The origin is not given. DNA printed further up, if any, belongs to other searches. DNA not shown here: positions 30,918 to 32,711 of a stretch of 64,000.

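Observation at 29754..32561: Gfo/Idh/MocA oxidoreductase adjacent to a secreted TIM-barrel-DUF1080 fusion (candidate glycoside 3-oxidation route)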

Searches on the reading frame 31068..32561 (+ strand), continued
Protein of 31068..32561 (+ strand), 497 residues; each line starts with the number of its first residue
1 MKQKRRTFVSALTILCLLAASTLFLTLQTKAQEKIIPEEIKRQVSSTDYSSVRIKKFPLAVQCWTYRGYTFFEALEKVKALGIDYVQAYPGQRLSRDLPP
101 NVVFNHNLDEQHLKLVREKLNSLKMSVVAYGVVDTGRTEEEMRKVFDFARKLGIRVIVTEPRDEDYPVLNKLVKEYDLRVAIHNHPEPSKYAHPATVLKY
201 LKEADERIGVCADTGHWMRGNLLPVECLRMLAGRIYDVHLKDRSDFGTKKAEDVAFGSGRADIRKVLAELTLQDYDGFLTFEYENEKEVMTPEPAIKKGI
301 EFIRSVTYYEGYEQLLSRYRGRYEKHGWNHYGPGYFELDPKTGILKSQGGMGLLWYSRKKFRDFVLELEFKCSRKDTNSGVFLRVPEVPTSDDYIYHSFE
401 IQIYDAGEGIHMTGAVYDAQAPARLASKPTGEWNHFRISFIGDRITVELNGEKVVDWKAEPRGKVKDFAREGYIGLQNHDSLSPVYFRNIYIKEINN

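Call 18: find_related_loci(query=window:31068-32561:+, collection=genome_contigs, flank=7000)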
Query window:31068-32561:+ (497 aa) in genome_contigs; peptide patterns used: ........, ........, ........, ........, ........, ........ (x = any residue, [..] = any of these).
598 stretches matched a pattern (row limit reached: there are more); 558 encode a relative of the query (tblastn E <= 1e-3); the best 80 are kept; 80 distinct loci.
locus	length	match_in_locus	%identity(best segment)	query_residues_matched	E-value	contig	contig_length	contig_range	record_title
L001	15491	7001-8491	96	1-497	0e+0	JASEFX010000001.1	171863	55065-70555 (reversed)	MAG: Candidatus Saccharicenans sp. isolate Yes49-19 NODE_1_length_171863_cov_5.762002, whole genome shotgun sequence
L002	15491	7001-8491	81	1-497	0e+0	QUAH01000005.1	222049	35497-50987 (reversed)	MAG: Candidatus Saccharicenans subterraneus isolate BY38 NODE_63_length_222049_cov_110.248_ID_1478538, whole genome shot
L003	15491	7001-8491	81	1-497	0e+0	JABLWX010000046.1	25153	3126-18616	MAG: Candidatus Aminicenantes bacterium isolate Ch100 contig46, whole genome shotgun sequence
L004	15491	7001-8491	81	1-497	0e+0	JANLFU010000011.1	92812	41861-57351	MAG: Candidatus Saccharicenans sp. isolate A05DMB19 NODE_11_length_92812_cov_31.890811, whole genome shotgun sequence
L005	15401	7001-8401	86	31-497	0e+0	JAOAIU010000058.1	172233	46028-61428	MAG: Candidatus Saccharicenans sp. isolate SKW99 k141_1171040, whole genome shotgun sequence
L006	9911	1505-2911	83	29-497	0e+0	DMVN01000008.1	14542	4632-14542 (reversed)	MAG TPA_asm: Acidobacteria bacterium isolate UBA10528 contig_172648, whole genome shotgun sequence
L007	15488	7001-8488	79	1-496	0e+0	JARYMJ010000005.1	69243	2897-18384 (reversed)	MAG: Candidatus Saccharicenans sp. isolate A05DMB-I-29 NODE_239_length_69243_cov_7.140675, whole genome shotgun sequence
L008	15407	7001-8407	82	29-497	0e+0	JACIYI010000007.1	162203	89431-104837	MAG: Candidatus Aminicenantes bacterium isolate MAG-74 Aminicenantales_C3_bin33_Scaffold_7, whole genome shotgun sequenc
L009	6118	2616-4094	77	1-495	0e+0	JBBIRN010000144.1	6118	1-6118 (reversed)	MAG: Candidatus Aminicenantes bacterium isolate QNS170220_bin_350 NODE_1908_length_6118_cov_3.975755, whole genome shotg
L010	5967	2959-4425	77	6-495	0e+0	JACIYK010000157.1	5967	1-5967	MAG: Candidatus Aminicenantes bacterium isolate MAG-76 Aminicenantales_C3_bin34_Scaffold_157, whole genome shotgun seque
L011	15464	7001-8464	77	10-495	0e+0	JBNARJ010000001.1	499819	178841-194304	MAG: Candidatus Saccharicenans sp. isolate Kamch4316-2DMB-12 bin16.fa-1, whole genome shotgun sequence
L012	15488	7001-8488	76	1-496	0e+0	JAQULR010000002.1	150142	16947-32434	MAG: Acidobacteriota bacterium isolate STD1_135 NODE_193_length_150142_cov_30.973816_Sandtown_D1, whole genome shotgun s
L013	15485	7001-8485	75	1-495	0e+0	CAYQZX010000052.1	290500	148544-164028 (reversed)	MAG TPA_asm: uncultured Eubacteriales bacterium isolate SRP231805_co4_123 genome assembly, contig: k141_257571, whole ge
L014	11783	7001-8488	74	1-496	0e+0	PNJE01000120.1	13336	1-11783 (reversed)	MAG: Candidatus Aminicenantes bacterium isolate ARK-02 NODE_531_length_13336_cov_8.04902, whole genome shotgun sequence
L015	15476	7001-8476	69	2-497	0e+0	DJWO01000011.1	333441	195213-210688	MAG TPA_asm: Candidatus Aminicenantes bacterium UBA6228 UBA6228_contig_6412, whole genome shotgun sequence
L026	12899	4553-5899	68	48-496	0e+0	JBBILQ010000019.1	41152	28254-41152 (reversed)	MAG: Candidatus Aminicenantes bacterium isolate RVF170221_bin_212 NODE_731_length_41152_cov_6.310680, whole genome shotg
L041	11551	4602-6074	60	2-495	0e+0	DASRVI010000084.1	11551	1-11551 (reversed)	MAG TPA_asm: Acidobacteriota bacterium isolate SMAG_U9192 k141_318911, whole genome shotgun sequence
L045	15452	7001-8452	62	12-494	0e+0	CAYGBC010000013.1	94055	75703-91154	MAG TPA_asm: uncultured Eubacteriales bacterium isolate ERP108616_co1_418 genome assembly, contig: k119_1118259, whole g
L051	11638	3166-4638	61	1-495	0e+0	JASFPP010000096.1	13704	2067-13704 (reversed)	MAG: Candidatus Aminicenantes bacterium isolate D0819M58metaG_sub_Bin_184 D0819M58metaG_FD_scaffold_424_c1, whole genome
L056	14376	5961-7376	63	27-495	0e+0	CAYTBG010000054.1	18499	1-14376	MAG TPA_asm: uncultured Eubacteriales bacterium isolate SRP068000_co2_7 genome assembly, contig: NODE_2376_length_18499_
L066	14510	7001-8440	61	17-495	0e+0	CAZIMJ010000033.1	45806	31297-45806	MAG TPA_asm: uncultured Eubacteriales bacterium isolate SRP185410_co1_364 genome assembly, contig: k141_354931, whole ge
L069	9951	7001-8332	67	52-495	0e+0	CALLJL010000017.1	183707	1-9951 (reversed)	MAG: uncultured bacterium isolate S1_Bin_METABAT__328_1 genome assembly, contig: c_000000983657, whole genome shotgun se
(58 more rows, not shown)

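Call 37: search_protein_families(library=ncbifam, proteins=[L051:1512-3128:+, L056:296-820:+, L045:2657-4261:+], max_evalue=0.001)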
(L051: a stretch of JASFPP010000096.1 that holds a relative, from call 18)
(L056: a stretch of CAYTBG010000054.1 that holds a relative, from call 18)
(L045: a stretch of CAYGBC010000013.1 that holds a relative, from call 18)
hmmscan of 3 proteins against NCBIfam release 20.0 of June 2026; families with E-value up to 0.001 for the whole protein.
L051:1512-3128:+ (538 aa): 8 families
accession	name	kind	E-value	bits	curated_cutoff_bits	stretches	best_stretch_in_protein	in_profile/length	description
NF058561.1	BT_2158_fam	equivalog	7.9e-37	127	750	1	175-363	78-268/487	glycoside 3-dehydrogenase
TIGR04380.1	myo_inos_iolG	equivalog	8.9e-21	74.1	355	1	177-280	50-153/330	inositol 2-dehydrogenase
NF008607.0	PRK11579.1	subfamily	3.5e-15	55.8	330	1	183-284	56-157/346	oxidoreductase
NF040723.1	UDP-GlcNAcDh_Arch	equivalog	4.6e-15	55.9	450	1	177-282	47-149/302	UDP-N-acetylglucosamine 3-dehydrogenase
NF052479.1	LevoglcsnDh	equivalog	1.1e-14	53.9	650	1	179-278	61-160/386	levoglucosan dehydrogenase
NF052679.1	InsChiInosDhIolG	equivalog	1.2e-10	40.9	540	1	177-282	52-157/343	bifunctional inositol 2-dehydrogenase/D-chiro-inositol 1-dehydrogenase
NF041392.1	XylDh_Gfo6_Halo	equivalog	2.3e-07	29.9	350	1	178-278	69-169/350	D-xylose 1-dehydrogenase Gfo6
NF007574.0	PRK10206.1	equivalog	3e-07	29.8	352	1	183-284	57-158/345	oxidoreductase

L056:296-820:+ (174 aa): 0 families

L045:2657-4261:+ (534 aa): 9 families
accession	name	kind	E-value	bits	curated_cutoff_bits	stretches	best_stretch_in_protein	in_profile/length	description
NF058561.1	BT_2158_fam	equivalog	4.7e-39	134.3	750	1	172-383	79-289/487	glycoside 3-dehydrogenase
TIGR04380.1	myo_inos_iolG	equivalog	7.6e-24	84.2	355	1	173-276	50-153/330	inositol 2-dehydrogenase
NF040723.1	UDP-GlcNAcDh_Arch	equivalog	1.8e-18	67.1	450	1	173-285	47-156/302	UDP-N-acetylglucosamine 3-dehydrogenase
NF008607.0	PRK11579.1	subfamily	8.6e-17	61.1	330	1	179-279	56-156/346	oxidoreductase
NF052479.1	LevoglcsnDh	equivalog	5.5e-16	58.2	650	1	176-269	62-155/386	levoglucosan dehydrogenase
NF052679.1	InsChiInosDhIolG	equivalog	2.8e-15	56.2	540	1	173-274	52-154/343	bifunctional inositol 2-dehydrogenase/D-chiro-inositol 1-dehydrogenase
NF041392.1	XylDh_Gfo6_Halo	equivalog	1e-07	31.1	350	1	175-271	70-166/350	D-xylose 1-dehydrogenase Gfo6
NF007574.0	PRK10206.1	equivalog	1.2e-07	31.1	352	1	179-273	57-151/345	oxidoreductase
NF058563.1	BT_2159_fam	equivalog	0.0001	21.4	650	1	178-274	53-149/350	disaccharide 3-dehydrogenase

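Call 38: search_protein_families(library=pfam, proteins=[L051:1512-3128:+, L056:296-820:+, L041:7720-8451:-, L066:3241-4185:-, L004:12498-13802:+, L026:1261-2427:-, L041:6117-7694:-], max_evalue=0.001)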
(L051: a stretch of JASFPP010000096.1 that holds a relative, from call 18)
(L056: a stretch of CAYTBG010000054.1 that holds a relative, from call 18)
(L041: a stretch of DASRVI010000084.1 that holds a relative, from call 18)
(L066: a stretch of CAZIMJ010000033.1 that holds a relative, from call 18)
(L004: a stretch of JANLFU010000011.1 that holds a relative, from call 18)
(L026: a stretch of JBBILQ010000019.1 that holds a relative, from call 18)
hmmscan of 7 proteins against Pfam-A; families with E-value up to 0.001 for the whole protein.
L051:1512-3128:+ (538 aa): 4 families
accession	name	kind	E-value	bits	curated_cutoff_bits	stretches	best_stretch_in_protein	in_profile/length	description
PF01408.29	GFO_IDH_MocA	-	5e-14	53.5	24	1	172-249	43-120/120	Oxidoreductase family, NAD-binding Rossmann fold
PF22725.1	GFO_IDH_MocA_C3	-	1.4e-07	32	27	1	321-399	32-108/124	GFO/IDH/MocA C-terminal domain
PF19051.5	GFO_IDH_MocA_C2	-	7.4e-07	29.4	23.3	1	262-351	10-102/254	Oxidoreductase family, C-terminal alpha/beta domain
PF02894.22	GFO_IDH_MocA_C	-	1.1e-05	25.7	22.9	1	317-528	30-216/218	Oxidoreductase family, C-terminal alpha/beta domain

L056:296-820:+ (174 aa): 1 family
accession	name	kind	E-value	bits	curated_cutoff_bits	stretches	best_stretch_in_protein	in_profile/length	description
PF07681.17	DoxX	-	4.5e-05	24.4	23.6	1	27-115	2-78/85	DoxX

L041:7720-8451:- (243 aa): 1 family
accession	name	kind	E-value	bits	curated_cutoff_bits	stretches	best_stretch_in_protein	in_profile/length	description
PF07009.16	NusG_II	-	5.3e-17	62.3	29.6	1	145-234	13-105/107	NusG domain II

L066:3241-4185:- (314 aa): 1 family
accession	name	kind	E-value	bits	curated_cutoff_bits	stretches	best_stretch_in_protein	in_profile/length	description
PF02424.20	ApbE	-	2.4e-63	214.6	25.6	1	77-281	49-250/266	ApbE family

L004:12498-13802:+ (434 aa): 0 families

L026:1261-2427:- (388 aa): 1 family
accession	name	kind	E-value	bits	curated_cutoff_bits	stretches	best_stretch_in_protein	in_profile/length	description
PF24827.1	AstE_AspA_cat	-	1.1e-05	25.5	25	1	74-241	2-130/192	Succinylglutamate desuccinylase/Aspartoacylase catalytic domain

L041:6117-7694:- (525 aa): 2 families
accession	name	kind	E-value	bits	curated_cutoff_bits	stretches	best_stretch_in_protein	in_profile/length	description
PF00370.27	FGGY_N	-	6.8e-42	144.2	28.8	1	8-266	3-245/245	FGGY family of carbohydrate kinases, N-terminal domain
PF02782.22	FGGY_C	-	1.3e-14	54.9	27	1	276-453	2-196/198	FGGY family of carbohydrate kinases, C-terminal domain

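Call 48: find_homologous_proteins(query=L069:2402-3982:+, max_evalue=1e-20)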
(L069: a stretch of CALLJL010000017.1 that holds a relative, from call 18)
Query L069:2402-3982:+ (526 aa): 4363 proteins with E <= 1e-20 among 8000 candidates; the best 120 are listed.
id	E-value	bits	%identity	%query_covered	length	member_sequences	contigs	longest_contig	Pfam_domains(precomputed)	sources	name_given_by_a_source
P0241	0.0e+0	1115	92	98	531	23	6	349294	PF01408.29,PF19051.6,PF22725.2,PF02894.23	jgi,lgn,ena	jgi:predicted dehydrogenase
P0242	0.0e+0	1021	84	97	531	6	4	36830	PF01408.29,PF19051.6,PF22725.2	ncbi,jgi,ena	-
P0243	1.4e-294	995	82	95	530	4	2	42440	PF01408.29,PF19051.6,PF22725.2,PF02894.23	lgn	-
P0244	1.5e-261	887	71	100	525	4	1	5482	PF01408.29,PF19051.6,PF22725.2,PF02894.23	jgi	-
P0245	1.8e-254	863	73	97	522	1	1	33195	PF01408.29,PF19051.6,PF22725.2,PF02894.23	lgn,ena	-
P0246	5.1e-250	848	71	98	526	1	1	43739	PF01408.29,PF22725.2,PF02894.23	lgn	-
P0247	3.7e-248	842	66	99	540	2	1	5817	PF01408.29,PF22725.2,PF02894.23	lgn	-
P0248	2.2e-236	803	68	97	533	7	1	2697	PF01408.29,PF19051.6,PF22725.2,PF02894.23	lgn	-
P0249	9.2e-235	798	65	97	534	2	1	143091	PF01408.29,PF19051.6,PF22725.2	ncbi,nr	ncbi:MAG: Gfo/Idh/MocA family oxidoreductase [Candidatus Aminicenantes bacterium]|nr:Gfo/Idh/MocA fa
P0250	5.7e-234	796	65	98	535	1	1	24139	PF01408.29,PF22725.2,PF02894.23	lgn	-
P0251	3.2e-233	793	65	99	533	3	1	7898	PF01408.29,PF22725.2,PF02894.23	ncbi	-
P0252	1.8e-232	791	65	97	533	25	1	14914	PF01408.29,PF22725.2,PF02894.23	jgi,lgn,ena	jgi:predicted dehydrogenase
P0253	4.3e-231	786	63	100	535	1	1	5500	PF01408.29,PF19051.6,PF22725.2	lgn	-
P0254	9.1e-231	785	64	99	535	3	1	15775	PF01408.29,PF19051.6,PF22725.2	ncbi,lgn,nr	ncbi:MAG: Gfo/Idh/MocA family oxidoreductase [Candidatus Aminicenantes bacterium]|nr:Gfo/Idh/MocA fa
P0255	1.7e-230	784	64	100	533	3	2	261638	PF01408.29,PF19051.6,PF22725.2,PF02894.23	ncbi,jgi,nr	ncbi:MAG: Gfo/Idh/MocA family oxidoreductase [bacterium]|jgi:predicted dehydrogenase|nr:Gfo/Idh/MocA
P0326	8.2e-212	722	58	100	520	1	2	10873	PF01408.29,PF19051.6,PF22725.2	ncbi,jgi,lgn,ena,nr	ncbi:gfo/Idh/MocA family oxidoreductase [candidate division KSB1 bacterium]|nr:MAG: gfo/Idh/MocA fam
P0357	5.1e-207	707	60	98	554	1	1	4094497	PF01408.29,PF22725.2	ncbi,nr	ncbi:MAG: Gfo/Idh/MocA family oxidoreductase [Gemmatimonadota bacterium]|nr:MAG: Gfo/Idh/MocA family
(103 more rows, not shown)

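Call 49: find_encoding_contigs(protein=P0357, flank=8000, max_places=2)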
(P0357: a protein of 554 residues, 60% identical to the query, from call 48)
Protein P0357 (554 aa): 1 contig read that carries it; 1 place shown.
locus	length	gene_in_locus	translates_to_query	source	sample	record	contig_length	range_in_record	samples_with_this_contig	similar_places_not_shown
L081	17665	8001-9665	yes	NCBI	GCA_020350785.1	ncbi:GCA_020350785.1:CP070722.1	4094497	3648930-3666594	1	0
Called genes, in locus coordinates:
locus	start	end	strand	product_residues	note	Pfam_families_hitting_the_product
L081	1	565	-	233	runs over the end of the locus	PF00005:ABC_tran, PF02463:SMC_N (faint), PF13304:AAA_21 (faint)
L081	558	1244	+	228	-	PF25182:NonGDSL (weak), PF00657:Lipase_GDSL, PF13472:Lipase_GDSL_2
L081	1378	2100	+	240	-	PF00106:adh_short, PF08659:KR, PF13561:adh_short_C2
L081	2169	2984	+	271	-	PF01904:DUF72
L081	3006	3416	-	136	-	PF13474:SnoaL_3, PF14534:DUF4440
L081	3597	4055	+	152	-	PF00578:AhpC-TSA, PF08534:Redoxin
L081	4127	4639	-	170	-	PF01661:Macro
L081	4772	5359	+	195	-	PF01521:Fe-S_biosyn, PF01106:NifU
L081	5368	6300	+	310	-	PF01261:AP_endonuc_2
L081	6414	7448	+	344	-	PF02424:ApbE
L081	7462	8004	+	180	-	PF07681:DoxX (weak)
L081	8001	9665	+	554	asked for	PF01408:GFO_IDH_MocA, PF22725:GFO_IDH_MocA_C3 (faint)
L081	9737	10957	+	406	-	PF03825:Nuc_H_symport, PF12832:MFS_1_like, PF07690:MFS_1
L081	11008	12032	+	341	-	PF01408:GFO_IDH_MocA, PF22725:GFO_IDH_MocA_C3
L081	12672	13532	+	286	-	PF00582:Usp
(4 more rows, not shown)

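Call 50: find_encoding_contigs(protein=P0326, flank=8000, max_places=2)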
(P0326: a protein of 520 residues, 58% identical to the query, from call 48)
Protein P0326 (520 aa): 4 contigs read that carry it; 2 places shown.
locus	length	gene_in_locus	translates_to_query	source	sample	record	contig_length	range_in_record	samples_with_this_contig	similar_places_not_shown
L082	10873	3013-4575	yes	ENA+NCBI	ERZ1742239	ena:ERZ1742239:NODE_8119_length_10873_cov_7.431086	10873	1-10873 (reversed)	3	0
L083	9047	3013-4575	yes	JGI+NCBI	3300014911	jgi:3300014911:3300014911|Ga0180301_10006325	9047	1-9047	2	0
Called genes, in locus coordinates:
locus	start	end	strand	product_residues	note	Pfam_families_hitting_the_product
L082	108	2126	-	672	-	PF22745:Nlig-Ia, PF01653:DNA_ligase_aden, PF03120:OB_DNA_ligase, PF03119:DNA_ligase_ZBD, PF12826:HHH_2, PF14520:HHH_5, PF00633:HHH, PF00533:BRCT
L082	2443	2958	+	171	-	PF07681:DoxX (faint)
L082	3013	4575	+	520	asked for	PF01408:GFO_IDH_MocA, PF19051:GFO_IDH_MocA_C2 (weak), PF22725:GFO_IDH_MocA_C3 (faint)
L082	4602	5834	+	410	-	PF01306:LacY_symp, PF03825:Nuc_H_symport, PF07690:MFS_1, PF12832:MFS_1_like, PF07690:MFS_1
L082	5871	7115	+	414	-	PF01408:GFO_IDH_MocA, PF22725:GFO_IDH_MocA_C3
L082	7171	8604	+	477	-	PF01261:AP_endonuc_2, PF06439:3keto-disac_hyd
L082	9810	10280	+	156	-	-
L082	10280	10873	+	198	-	?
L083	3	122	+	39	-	?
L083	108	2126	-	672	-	PF22745:Nlig-Ia, PF01653:DNA_ligase_aden, PF03120:OB_DNA_ligase, PF03119:DNA_ligase_ZBD, PF12826:HHH_2, PF14520:HHH_5, PF00633:HHH, PF00533:BRCT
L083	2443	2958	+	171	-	PF07681:DoxX (faint)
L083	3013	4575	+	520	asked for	PF01408:GFO_IDH_MocA, PF19051:GFO_IDH_MocA_C2 (weak), PF22725:GFO_IDH_MocA_C3 (faint)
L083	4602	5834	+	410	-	PF01306:LacY_symp, PF03825:Nuc_H_symport, PF07690:MFS_1, PF12832:MFS_1_like, PF07690:MFS_1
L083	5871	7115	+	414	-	PF01408:GFO_IDH_MocA, PF22725:GFO_IDH_MocA_C3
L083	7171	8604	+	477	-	PF01261:AP_endonuc_2, PF06439:3keto-disac_hyd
